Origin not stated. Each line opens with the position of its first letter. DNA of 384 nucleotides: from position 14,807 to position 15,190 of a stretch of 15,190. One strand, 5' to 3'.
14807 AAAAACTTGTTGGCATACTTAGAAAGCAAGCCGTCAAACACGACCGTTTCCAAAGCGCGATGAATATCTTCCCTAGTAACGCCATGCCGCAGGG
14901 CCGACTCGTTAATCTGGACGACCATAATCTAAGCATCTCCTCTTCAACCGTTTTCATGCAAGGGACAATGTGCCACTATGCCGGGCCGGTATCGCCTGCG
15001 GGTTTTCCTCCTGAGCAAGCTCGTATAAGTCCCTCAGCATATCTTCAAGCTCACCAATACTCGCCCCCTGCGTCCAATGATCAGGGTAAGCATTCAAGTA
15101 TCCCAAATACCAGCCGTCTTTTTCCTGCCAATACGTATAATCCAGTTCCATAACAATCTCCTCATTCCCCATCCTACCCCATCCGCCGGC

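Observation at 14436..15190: Low-GC island of three co-oriented small genes: HicB-like domain -> BrnT/DUF497-like toxin -> unknown 78-aa protein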

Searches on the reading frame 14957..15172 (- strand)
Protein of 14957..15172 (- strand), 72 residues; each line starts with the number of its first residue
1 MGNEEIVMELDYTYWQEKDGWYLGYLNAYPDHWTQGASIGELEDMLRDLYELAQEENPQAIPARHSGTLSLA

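Call 4: search_protein_families(library=pfam, proteins=[window:14957-15172:-], max_evalue=10)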
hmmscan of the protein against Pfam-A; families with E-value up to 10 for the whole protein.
seq(72 aa): 0 families

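Call 5: search_protein_families(library=ncbifam, proteins=[window:14957-15172:-], max_evalue=10)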
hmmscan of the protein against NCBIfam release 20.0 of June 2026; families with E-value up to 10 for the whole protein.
seq(72 aa): 1 family
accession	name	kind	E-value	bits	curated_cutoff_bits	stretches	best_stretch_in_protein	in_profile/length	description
NF053770.1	CIS5_fam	equivalog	0.1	12.3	260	1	4-55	88-138/148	CIS5 family contractile injection system inner tube adaptor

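Call 7: search_protein_families(library=phrogs, proteins=[window:14957-15172:-], max_evalue=10)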
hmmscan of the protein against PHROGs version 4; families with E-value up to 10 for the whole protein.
seq(72 aa): 0 families

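Call 14: find_homologous_proteins(query=window:14957-15172:-, max_evalue=0.01)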
Query seq(72 aa) (72 aa): 36 proteins with E <= 0.01 among 36 candidates.
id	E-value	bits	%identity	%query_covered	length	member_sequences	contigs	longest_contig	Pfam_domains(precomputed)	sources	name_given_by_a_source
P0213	6.9e-43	161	100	100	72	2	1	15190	-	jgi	jgi:predicted RNase H-like HicB family nuclease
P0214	2.0e-30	122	84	89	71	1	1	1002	-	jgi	jgi:predicted RNase H-like HicB family nuclease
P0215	1.2e-29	119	83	90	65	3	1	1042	-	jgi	jgi:predicted RNase H-like HicB family nuclease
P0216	1.6e-29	119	74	100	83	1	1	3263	-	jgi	jgi:predicted RNase H-like HicB family nuclease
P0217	3.2e-28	115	78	90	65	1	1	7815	-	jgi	jgi:predicted RNase H-like HicB family nuclease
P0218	9.2e-26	107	74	90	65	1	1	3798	-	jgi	jgi:predicted RNase H-like HicB family nuclease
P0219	1.7e-24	103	71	90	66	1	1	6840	-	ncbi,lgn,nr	ncbi:hypothetical protein AGMMS4952_21620 [Spirochaetia bacterium]|nr:hypothetical protein AGMMS4952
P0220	1.8e-22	96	73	86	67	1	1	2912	-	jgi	jgi:predicted RNase H-like HicB family nuclease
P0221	2.6e-22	96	74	86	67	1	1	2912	-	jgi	jgi:predicted RNase H-like HicB family nuclease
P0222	5.4e-22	95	68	90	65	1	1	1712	-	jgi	jgi:predicted RNase H-like HicB family nuclease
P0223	7.7e-21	91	88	67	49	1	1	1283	-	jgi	jgi:predicted RNase H-like HicB family nuclease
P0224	8.0e-17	79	83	57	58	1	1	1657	-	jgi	jgi:predicted RNase H-like HicB family nuclease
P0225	6.1e-14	69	70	61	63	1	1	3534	-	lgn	-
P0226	9.8e-14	69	56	76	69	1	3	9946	-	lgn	-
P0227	1.0e-13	69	59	75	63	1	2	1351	-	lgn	-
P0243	2.6e-12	64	56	75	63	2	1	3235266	-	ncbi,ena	-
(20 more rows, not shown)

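Call 23: find_encoding_contigs(protein=P0217, flank=3000, max_places=3)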
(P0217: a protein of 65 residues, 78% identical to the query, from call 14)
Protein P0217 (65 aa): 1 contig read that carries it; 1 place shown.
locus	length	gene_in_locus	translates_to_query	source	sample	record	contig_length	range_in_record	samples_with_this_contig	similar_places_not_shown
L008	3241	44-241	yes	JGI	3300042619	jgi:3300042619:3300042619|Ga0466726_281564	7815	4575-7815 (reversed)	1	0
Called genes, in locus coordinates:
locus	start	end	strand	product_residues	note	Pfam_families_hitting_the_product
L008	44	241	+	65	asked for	-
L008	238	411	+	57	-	PF07927:HicA_toxin (weak)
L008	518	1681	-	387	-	PF01467:CTP_transf_like, PF01966:HD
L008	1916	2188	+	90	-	PF04277:OAD_gamma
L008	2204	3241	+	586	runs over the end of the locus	PF00682:HMGL-like, PF02436:PYC_OADA, PF00364:Biotin_lipoyl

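Call 24: find_encoding_contigs(protein=P0219, flank=3000, max_places=3)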
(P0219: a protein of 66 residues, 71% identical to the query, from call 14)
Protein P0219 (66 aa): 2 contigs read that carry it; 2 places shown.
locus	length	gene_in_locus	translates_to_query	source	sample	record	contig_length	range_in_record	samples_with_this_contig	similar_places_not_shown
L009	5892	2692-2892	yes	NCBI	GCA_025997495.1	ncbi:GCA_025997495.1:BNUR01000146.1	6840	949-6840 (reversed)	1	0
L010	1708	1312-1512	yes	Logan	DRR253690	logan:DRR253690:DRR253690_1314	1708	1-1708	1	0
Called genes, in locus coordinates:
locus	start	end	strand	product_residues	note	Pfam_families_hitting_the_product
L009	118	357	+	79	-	-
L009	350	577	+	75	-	PF06769:YoeB_toxin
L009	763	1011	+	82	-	-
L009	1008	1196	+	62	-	PF07927:HicA_toxin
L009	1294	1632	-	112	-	-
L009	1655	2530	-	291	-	PF12784:PDDEXK_2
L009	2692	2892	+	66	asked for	-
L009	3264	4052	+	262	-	-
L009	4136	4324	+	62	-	-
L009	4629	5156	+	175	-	-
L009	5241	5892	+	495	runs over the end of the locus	PF01229:Glyco_hydro_39 (weak)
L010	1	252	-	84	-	?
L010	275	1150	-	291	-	PF12784:PDDEXK_2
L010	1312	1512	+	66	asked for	-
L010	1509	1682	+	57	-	PF07927:HicA_toxin (faint)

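Call 55: search_solved_structures(query=A3, max_evalue=1, show_alignments=2)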
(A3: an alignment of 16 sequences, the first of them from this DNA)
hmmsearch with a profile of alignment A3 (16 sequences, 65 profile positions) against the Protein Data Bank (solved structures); distinct sequences matched with E-value up to 1: 4.
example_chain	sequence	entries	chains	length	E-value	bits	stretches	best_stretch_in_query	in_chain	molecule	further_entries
3i0t_A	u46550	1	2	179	0.15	15.3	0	9-43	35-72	BH3703 protein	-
2ia1_A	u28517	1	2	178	0.15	15.3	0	9-43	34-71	BH3703 protein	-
8r56_A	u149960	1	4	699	0.2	14.9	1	4-22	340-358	Glycosyl hydrolase, family 31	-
9gmu_C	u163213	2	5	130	0.97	12.7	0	16-33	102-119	aCR VHH | aCR3 nanobody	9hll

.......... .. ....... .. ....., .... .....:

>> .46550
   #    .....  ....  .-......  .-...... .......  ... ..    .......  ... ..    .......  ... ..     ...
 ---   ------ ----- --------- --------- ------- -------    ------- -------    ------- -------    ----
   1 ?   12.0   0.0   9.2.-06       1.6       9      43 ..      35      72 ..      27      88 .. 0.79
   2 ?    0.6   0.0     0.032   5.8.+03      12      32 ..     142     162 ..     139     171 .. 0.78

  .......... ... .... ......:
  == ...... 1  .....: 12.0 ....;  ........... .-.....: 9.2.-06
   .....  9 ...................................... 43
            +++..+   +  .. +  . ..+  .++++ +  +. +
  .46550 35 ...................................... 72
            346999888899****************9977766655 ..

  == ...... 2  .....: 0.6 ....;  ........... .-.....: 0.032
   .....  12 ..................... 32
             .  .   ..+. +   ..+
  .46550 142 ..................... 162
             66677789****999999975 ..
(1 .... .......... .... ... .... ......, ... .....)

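Call 56: search_protein_families(library=pfam, alignment_id=A3, max_evalue=1)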
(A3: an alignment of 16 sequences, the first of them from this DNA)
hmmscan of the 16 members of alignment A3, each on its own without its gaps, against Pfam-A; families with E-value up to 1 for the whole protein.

A. member 1, seq(72 aa): 0 families

B. families by the number of members that match (of 16 scanned): 5 families
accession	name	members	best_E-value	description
PF21748.3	UPF0150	5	0.0037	UPF0150-like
PF19963.4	VMAP-M1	4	0.027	vWA-MoxR associated protein middle region (VMAP-M) 1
PF24697.1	DUF7661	1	0.019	Domain of unknown function (DUF7661)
PF03695.18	UPF0149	1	0.085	Uncharacterised protein family (UPF0149)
PF09068.17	EF-hand_2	1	0.15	EF hand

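Call 57: find_encoding_contigs(protein=P0243, flank=1500, max_places=2)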
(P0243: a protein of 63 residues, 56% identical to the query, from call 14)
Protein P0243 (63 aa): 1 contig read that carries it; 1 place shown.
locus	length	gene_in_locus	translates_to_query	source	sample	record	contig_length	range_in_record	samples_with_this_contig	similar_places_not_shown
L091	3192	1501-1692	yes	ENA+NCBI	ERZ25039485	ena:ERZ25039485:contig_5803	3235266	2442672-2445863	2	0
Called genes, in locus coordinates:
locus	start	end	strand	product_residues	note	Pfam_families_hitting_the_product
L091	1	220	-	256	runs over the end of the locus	-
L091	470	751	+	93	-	-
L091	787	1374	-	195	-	PF00462:Glutaredoxin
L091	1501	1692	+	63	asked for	-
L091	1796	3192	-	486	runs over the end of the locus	PF00733:Asn_synthase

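Call 58: find_encoding_contigs(protein=P0216, flank=2000, max_places=2)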
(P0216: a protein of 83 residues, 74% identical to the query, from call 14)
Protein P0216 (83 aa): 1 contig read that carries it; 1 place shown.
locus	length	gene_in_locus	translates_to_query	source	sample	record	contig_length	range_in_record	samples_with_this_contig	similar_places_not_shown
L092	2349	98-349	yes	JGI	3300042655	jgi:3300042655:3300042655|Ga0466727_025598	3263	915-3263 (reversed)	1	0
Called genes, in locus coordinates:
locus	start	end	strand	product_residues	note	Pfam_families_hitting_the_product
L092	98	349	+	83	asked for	-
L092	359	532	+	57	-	PF07927:HicA_toxin (weak)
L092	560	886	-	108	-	PF13560:HTH_31 (weak), PF01381:HTH_3, PF12844:HTH_19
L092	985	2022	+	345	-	-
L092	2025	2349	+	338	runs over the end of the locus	-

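Call 85: search_protein_families(library=padloc, proteins=[window:14957-15151:-], max_evalue=1)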
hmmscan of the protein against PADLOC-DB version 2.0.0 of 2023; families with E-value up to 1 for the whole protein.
seq(65 aa): 0 families
